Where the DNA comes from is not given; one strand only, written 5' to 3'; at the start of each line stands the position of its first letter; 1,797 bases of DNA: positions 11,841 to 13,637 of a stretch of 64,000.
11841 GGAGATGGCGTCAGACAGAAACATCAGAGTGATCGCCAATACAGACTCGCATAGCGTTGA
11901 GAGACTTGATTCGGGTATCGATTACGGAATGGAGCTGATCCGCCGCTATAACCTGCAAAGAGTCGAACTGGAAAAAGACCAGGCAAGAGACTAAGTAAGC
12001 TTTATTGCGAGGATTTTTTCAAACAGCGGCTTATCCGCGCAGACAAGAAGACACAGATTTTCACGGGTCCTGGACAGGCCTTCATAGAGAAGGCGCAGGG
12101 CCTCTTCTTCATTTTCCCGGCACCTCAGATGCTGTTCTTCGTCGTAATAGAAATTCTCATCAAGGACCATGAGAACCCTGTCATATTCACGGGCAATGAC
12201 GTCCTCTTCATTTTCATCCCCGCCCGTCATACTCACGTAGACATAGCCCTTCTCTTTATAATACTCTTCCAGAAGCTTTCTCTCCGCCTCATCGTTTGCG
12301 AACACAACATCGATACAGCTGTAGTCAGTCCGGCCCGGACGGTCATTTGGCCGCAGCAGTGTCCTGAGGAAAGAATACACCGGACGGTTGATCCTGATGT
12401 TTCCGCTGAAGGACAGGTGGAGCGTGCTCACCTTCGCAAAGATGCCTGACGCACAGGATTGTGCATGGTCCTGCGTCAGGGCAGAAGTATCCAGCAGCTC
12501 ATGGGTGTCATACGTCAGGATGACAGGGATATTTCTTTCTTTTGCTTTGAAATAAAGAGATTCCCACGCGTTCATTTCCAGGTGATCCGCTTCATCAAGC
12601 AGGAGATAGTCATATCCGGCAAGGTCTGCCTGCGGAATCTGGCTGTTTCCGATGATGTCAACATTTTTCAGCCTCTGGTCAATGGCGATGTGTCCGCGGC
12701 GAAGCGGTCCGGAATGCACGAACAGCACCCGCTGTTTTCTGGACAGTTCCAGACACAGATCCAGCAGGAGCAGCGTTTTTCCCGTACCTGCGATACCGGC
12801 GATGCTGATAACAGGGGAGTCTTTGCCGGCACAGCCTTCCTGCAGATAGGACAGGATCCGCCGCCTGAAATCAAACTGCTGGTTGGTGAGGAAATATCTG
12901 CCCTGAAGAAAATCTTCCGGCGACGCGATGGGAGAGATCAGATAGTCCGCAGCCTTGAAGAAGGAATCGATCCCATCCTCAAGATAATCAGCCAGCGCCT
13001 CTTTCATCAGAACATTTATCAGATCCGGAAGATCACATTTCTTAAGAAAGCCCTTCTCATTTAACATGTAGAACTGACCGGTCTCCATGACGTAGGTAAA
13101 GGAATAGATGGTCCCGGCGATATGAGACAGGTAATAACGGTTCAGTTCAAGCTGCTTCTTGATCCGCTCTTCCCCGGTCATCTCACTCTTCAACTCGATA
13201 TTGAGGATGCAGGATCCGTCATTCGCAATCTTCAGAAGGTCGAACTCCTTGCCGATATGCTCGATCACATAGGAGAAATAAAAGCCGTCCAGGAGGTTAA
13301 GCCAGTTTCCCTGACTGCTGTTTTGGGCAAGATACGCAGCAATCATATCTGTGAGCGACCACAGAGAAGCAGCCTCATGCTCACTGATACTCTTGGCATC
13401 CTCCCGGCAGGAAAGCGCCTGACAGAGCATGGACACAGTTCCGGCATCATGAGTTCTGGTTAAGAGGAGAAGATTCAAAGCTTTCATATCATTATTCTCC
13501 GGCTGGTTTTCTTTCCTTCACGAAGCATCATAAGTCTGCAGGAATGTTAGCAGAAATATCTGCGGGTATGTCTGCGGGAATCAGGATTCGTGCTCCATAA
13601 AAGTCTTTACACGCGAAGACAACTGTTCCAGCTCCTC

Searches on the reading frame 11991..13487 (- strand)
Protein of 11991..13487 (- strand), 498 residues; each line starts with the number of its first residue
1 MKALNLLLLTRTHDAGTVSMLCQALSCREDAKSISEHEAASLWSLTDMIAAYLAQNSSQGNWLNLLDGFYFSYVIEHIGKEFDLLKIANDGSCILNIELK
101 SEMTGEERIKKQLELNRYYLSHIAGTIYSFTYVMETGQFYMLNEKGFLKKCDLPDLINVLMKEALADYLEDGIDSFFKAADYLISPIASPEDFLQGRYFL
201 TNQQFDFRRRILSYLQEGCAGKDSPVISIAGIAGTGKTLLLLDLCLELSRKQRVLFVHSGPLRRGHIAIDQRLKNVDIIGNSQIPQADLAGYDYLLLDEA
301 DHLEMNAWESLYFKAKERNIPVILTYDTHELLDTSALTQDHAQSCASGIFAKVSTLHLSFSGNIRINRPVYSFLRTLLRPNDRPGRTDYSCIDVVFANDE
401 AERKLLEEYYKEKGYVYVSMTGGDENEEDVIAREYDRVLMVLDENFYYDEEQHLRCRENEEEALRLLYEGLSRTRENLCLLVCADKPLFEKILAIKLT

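Call 70: search_protein_families(library=padloc, proteins=[window:11991-13487:-], max_evalue=1e-8)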
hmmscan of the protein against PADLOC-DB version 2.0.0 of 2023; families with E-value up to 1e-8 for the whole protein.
window:11991-13487:- (498 aa): 2 families
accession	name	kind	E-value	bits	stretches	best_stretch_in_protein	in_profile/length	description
PDLC02350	AbiO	-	7.1e-109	362.6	1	1-495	1-466/468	AbiO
PDLC02372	Nhi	-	9.8e-102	339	1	1-495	1-468/470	-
